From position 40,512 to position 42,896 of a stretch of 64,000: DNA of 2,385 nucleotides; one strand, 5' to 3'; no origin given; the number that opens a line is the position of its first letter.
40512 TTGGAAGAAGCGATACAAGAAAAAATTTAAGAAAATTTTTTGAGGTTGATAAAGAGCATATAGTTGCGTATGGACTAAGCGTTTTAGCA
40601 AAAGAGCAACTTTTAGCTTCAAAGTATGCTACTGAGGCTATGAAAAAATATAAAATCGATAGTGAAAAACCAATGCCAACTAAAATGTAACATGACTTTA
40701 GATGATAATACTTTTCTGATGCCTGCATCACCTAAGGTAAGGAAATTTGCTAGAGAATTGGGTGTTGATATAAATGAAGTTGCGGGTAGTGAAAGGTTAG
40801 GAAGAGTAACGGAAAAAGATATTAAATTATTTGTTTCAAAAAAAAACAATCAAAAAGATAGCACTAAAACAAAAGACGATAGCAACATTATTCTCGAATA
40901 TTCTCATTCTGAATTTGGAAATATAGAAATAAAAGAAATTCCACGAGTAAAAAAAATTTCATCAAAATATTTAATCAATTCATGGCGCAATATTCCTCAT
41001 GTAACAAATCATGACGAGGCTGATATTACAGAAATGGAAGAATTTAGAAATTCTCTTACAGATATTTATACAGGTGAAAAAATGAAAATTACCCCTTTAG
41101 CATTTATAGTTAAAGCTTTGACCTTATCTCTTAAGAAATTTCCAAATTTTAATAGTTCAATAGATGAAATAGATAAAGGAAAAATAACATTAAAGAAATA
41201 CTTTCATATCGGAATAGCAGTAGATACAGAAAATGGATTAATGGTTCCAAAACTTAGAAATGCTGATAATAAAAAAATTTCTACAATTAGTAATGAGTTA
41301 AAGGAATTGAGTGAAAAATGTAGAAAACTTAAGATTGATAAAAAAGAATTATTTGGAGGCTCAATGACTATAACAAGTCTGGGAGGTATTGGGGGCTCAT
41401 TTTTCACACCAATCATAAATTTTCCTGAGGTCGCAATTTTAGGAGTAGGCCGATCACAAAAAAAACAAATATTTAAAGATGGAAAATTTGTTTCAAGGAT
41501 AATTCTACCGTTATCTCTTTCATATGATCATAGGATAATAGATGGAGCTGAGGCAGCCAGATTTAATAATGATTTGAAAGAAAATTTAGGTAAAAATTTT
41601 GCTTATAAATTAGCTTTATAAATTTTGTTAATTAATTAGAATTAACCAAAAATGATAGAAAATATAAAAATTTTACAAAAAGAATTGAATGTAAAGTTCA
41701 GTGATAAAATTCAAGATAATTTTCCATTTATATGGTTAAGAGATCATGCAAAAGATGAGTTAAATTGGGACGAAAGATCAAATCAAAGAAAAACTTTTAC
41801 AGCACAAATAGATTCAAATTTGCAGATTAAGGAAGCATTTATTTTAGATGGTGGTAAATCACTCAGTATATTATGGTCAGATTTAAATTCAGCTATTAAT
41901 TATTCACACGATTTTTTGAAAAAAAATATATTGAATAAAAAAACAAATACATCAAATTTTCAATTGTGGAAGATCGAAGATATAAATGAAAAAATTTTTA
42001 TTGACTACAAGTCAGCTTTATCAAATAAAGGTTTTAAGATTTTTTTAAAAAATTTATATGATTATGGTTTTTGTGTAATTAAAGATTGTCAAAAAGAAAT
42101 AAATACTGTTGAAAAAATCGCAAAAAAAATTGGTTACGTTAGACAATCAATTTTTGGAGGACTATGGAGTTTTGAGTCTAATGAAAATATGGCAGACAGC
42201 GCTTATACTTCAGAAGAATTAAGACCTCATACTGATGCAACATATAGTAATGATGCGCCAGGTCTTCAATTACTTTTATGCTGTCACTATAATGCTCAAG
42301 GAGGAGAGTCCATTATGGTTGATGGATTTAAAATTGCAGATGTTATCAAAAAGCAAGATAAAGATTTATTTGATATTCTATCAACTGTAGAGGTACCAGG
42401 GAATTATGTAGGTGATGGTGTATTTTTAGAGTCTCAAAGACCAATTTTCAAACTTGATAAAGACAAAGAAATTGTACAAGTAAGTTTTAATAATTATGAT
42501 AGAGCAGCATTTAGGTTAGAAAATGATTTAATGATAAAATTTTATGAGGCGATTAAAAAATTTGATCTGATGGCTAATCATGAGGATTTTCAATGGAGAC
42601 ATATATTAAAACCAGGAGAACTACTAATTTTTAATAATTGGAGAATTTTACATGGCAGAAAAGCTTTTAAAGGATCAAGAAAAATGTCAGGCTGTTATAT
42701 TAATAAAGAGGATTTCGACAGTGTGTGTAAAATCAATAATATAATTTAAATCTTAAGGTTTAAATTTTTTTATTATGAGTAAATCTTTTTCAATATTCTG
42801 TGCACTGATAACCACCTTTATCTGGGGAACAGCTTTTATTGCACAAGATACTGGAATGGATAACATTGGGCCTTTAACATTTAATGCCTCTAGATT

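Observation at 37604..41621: Domain-swapped pyruvate dehydrogenase: lipoyl arm on E1, none on E2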

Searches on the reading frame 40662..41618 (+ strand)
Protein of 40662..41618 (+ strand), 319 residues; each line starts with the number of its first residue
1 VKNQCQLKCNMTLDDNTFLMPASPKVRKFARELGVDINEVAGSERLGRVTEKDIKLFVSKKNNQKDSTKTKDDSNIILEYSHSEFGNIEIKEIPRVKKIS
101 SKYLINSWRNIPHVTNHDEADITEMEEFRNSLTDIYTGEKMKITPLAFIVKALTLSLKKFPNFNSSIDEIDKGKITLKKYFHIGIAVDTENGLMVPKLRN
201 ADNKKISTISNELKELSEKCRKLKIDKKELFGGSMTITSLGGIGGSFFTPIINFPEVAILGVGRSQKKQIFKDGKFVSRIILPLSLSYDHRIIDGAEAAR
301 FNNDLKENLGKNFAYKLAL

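Call 3: search_protein_families(library=pfam, proteins=[window:40662-41618:+], max_evalue=0.01)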
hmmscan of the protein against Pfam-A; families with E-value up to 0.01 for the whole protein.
window:40662-41618:+ (319 aa): 3 families
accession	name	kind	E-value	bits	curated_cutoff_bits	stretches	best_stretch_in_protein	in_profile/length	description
PF00198.28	2-oxoacid_dh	-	7.2e-77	258.4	23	1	91-309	7-224/232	2-oxoacid dehydrogenases acyltransferase (catalytic domain)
PF02817.22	E3_binding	-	2.9e-12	47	23.7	1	21-54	2-35/36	e3 binding domain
PF02458.20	Transferase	-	0.00075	18.7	22.7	0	40-112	305-375/434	Transferase family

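Call 4: search_protein_families(library=ncbifam, proteins=[window:40662-41618:+], max_evalue=0.001)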
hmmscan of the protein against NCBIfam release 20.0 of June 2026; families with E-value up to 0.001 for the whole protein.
window:40662-41618:+ (319 aa): 9 families
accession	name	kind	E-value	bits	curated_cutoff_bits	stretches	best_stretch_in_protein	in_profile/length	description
TIGR01348.1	PDHac_trf_long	equivalog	4.2e-98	329.4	552.1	1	15-310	279-580/587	dihydrolipoyllysine-residue acetyltransferase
NF008814.0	PRK11854.1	equivalog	2.2e-92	310.5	722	1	14-310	326-630/637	pyruvate dehydrogenase complex dihydrolipoyllysine-residue acetyltransferase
NF004309.0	PRK05704.1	equivalog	6.6e-59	200.3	449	1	22-309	115-398/408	2-oxoglutarate dehydrogenase complex dihydrolipoyllysine-residue succinyltransferase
NF008815.0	PRK11857.1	equivalog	3e-58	197.7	378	1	22-310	6-300/308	dihydrolipoamide acetyltransferase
TIGR01347.1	sucB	equivalog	2.9e-55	188.1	378.65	1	19-309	110-394/404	dihydrolipoyllysine-residue succinyltransferase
TIGR01349.1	PDHac_trf_mito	equivalog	2.2e-54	185.3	445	1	19-309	140-429/437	pyruvate dehydrogenase complex dihydrolipoamide acetyltransferase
TIGR02927.1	SucB_Actino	equivalog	1.1e-48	166.4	423.45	1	23-311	269-570/579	2-oxoglutarate dehydrogenase, E2 component, dihydrolipoamide succinyltransferase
NF011416.0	PRK14843.1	equivalog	4.6e-44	150.7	429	1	21-310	50-340/347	dihydrolipoamide acetyltransferase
NF008907.0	PRK12270.1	equivalog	4.4e-17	61.2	878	1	80-309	120-361/1241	multifunctional oxoglutarate decarboxylase/oxoglutarate dehydrogenase thiamine pyrophosphate-binding subunit/dihydrolipoyllysine-residue suc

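Call 29: find_homologous_proteins(query=window:40692-41618:+, max_evalue=1e-10)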
Query window:40692-41618:+ (309 aa): 8000 proteins with E <= 1e-10 among 8000 candidates; the best 120 are listed.
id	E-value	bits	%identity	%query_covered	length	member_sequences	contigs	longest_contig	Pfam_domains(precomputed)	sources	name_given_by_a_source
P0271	6.1e-197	671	100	100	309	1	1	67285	PF02817.23,PF00198.29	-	-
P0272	2.1e-181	620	92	100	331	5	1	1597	PF02817.23,PF00198.29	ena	-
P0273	2.3e-176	603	88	100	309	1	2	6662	PF02817.23,PF00198.29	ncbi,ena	-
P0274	4.6e-176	602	87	100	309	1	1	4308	PF02817.23,PF00198.29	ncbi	-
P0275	2.2e-175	600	87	100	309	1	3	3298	PF02817.23,PF00198.29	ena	-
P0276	6.6e-174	595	84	78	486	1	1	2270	PF02817.23,PF00198.29,PF00364.29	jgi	jgi:pyruvate dehydrogenase E2 component (dihydrolipoamide acetyltransferase)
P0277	2.9e-171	586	86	100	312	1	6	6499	PF02817.23,PF00198.29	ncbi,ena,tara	tara:strand:- start:195 stop:1133 length:939 start_codon:yes stop_codon:yes gene_type:complete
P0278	9.4e-171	585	86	100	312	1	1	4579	PF02817.23,PF00198.29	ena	-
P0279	2.9e-165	567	84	97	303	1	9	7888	PF02817.23,PF00198.29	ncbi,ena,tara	tara:strand:- start:1102 stop:2013 length:912 start_codon:yes stop_codon:yes gene_type:complete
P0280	3.7e-165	566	84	97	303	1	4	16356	PF02817.23,PF00198.29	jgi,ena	-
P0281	3.7e-165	566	84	97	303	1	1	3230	PF02817.23,PF00198.29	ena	-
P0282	4.9e-165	566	84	97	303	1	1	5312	PF02817.23,PF00198.29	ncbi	-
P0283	4.2e-163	560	83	100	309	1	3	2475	PF02817.23,PF00198.29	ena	-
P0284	7.8e-163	559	82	100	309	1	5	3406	PF02817.23,PF00198.29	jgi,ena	-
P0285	1.5e-162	558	82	100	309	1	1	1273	PF02817.23,PF00198.29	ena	-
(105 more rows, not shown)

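Call 32: search_solved_structures(query=window:40692-41618:+, max_evalue=1e-20, show_alignments=1)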
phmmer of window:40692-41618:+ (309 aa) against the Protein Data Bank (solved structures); distinct sequences matched with E-value up to 1e-20: 40.
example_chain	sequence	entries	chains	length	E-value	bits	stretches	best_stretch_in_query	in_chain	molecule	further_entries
7b9k_A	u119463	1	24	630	1.2e-69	238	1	6-296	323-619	Dihydrolipoyllysine-residue acetyltransferase component of pyruvate dehydrogenase complex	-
4n72_A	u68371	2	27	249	1.9e-62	214.5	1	72-296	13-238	Pyruvate dehydrogenase (Dihydrolipoyltransacetylase component) | Dihydrolipoyllysine-residue acetyltransferase component of pyruvate dehydrogenase complex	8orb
8osy_A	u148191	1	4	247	1.9e-62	214.4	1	72-296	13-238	Dihydrolipoyllysine-residue acetyltransferase component of pyruvate dehydrogenase complex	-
3duf_I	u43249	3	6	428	9.3e-62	212.2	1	12-299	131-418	Dihydrolipoyllysine-residue acetyltransferase component of pyruvate dehydrogenase complex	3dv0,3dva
1dpc_A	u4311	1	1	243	1.1e-57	198.8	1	73-297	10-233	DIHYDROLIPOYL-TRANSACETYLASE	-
1eaa_A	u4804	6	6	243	5.6e-57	196.5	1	73-297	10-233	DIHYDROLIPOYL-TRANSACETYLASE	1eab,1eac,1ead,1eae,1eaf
1dpd_A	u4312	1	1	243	7.4e-57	196.1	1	73-297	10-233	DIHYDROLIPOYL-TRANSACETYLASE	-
1dpb_A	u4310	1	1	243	1.8e-55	191.5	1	73-297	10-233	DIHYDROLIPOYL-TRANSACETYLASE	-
1b5s_A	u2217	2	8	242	3.9e-54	187.2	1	83-299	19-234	DIHYDROLIPOAMIDE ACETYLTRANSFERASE | Dihydrolipoyllysine-residue acetyltransferase component of pyruvate dehydrogenase complex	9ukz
8eqn_A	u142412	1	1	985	7e-53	183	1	82-299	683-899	BG505 UFO-E2p-L4P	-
2ihw_A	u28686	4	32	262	2.5e-35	125.4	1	98-299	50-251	Lipoamide acyltransferase component of branched-chain alpha-keto acid dehydrogenase comple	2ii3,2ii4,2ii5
3rqc_A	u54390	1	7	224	3.4e-35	125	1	76-298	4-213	Probable lipoamide acyltransferase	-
4ofs_A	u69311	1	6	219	3.6e-35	124.9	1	76-297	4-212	Probable lipoamide acyltransferase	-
6zzl_A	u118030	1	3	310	2.2e-32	115.8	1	12-300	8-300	Dihydrolipoyllysine-residue acetyltransferase component of pyruvate dehydrogenase complex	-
8piu_B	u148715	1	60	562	7.4e-32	114.1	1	12-301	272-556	Dihydrolipoyllysine-residue acetyltransferase component of pyruvate dehydrogenase complex,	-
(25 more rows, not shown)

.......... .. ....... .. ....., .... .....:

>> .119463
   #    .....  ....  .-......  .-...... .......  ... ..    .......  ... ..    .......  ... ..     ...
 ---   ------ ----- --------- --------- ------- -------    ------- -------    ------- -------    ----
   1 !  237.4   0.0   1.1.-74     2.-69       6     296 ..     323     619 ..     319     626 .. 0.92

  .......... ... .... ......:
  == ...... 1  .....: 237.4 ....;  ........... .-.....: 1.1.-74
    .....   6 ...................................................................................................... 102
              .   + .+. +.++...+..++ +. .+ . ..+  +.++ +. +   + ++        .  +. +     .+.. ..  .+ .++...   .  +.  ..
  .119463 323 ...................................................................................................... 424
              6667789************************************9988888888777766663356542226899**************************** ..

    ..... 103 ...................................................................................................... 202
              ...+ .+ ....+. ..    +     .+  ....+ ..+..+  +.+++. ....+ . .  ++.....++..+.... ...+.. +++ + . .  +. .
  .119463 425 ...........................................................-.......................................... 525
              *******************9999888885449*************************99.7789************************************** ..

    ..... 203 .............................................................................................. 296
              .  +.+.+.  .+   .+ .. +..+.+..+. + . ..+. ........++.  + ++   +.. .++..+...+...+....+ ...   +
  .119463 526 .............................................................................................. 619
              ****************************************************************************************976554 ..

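Call 61: find_encoding_contigs(protein=P0280, flank=5000, max_places=3)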
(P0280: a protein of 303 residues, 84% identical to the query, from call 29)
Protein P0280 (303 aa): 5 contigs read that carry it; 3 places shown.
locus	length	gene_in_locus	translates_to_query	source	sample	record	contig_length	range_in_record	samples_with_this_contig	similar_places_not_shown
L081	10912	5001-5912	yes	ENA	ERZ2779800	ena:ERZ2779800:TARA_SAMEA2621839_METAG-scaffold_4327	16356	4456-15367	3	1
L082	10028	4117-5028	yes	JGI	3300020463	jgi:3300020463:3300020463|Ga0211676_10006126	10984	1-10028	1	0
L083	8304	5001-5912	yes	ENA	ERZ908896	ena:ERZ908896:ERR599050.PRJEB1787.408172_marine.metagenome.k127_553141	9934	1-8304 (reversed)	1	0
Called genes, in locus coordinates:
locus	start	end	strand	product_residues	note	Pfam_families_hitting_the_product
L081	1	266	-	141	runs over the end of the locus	PF13622:4HBT_3 (weak), PF03061:4HBT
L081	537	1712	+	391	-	PF00108:Thiolase_N, PF02803:Thiolase_C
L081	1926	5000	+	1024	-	PF00364:Biotin_lipoyl, PF28598:PDH_E1_N, PF00456:Transketolase_N (weak), PF17831:PDH_E1_M, PF22613:Transketolase_C_1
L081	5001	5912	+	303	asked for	PF02817:E3_binding, PF00198:2-oxoacid_dh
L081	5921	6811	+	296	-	PF00892:EamA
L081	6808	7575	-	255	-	PF02673:BacA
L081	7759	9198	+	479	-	PF14691:Fer4_20, PF00070:Pyr_redox (faint), PF01266:DAO (weak), PF01946:Thi4 (faint), PF03486:HI0933_like (faint), PF07992:Pyr_redox_2, PF13450:NAD_binding_8, PF13738:Pyr_redox_3, +1 more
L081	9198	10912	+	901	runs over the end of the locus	?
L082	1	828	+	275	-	?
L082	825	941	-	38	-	-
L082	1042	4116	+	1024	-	PF00364:Biotin_lipoyl, PF28598:PDH_E1_N, PF00456:Transketolase_N (weak), PF17831:PDH_E1_M, PF22613:Transketolase_C_1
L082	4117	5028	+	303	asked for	PF02817:E3_binding, PF00198:2-oxoacid_dh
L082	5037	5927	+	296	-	PF00892:EamA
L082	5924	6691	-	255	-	PF02673:BacA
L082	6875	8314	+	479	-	PF14691:Fer4_20, PF00070:Pyr_redox (faint), PF01266:DAO (weak), PF01946:Thi4 (faint), PF03486:HI0933_like (faint), PF07992:Pyr_redox_2, PF13450:NAD_binding_8, PF13738:Pyr_redox_3, +1 more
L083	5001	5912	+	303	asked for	PF02817:E3_binding, PF00198:2-oxoacid_dh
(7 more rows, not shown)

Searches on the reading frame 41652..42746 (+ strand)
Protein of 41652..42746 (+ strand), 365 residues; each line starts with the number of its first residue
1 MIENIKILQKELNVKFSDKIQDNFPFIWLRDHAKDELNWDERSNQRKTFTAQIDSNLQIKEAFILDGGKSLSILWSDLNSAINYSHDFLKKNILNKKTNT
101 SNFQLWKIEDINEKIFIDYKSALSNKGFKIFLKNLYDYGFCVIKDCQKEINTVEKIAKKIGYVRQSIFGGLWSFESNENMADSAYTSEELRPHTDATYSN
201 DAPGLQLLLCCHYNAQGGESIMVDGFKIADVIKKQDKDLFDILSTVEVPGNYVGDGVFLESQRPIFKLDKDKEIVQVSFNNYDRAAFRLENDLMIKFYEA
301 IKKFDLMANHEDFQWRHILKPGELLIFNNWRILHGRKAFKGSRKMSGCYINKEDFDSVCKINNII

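Call 3: search_protein_families(library=pfam, proteins=[window:41652-42746:+], max_evalue=0.01)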
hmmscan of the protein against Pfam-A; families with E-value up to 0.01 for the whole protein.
window:41652-42746:+ (365 aa): 4 families
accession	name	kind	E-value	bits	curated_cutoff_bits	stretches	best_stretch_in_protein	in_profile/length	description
PF02668.22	TauD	-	2.5e-42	146.1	27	1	117-349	16-267/267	Taurine catabolism dioxygenase TauD, TfdA family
PF06155.17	GBBH-like_N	-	1.5e-07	32.5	22.8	1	9-89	7-84/85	Gamma-butyrobetaine hydroxylase-like, N-terminal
PF08943.16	CsiD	-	0.00074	19.3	27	1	190-345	137-283/294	CsiD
PF09092.17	Lyase_N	-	0.0072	16.6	26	0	44-107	11-75/166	Lyase, N terminal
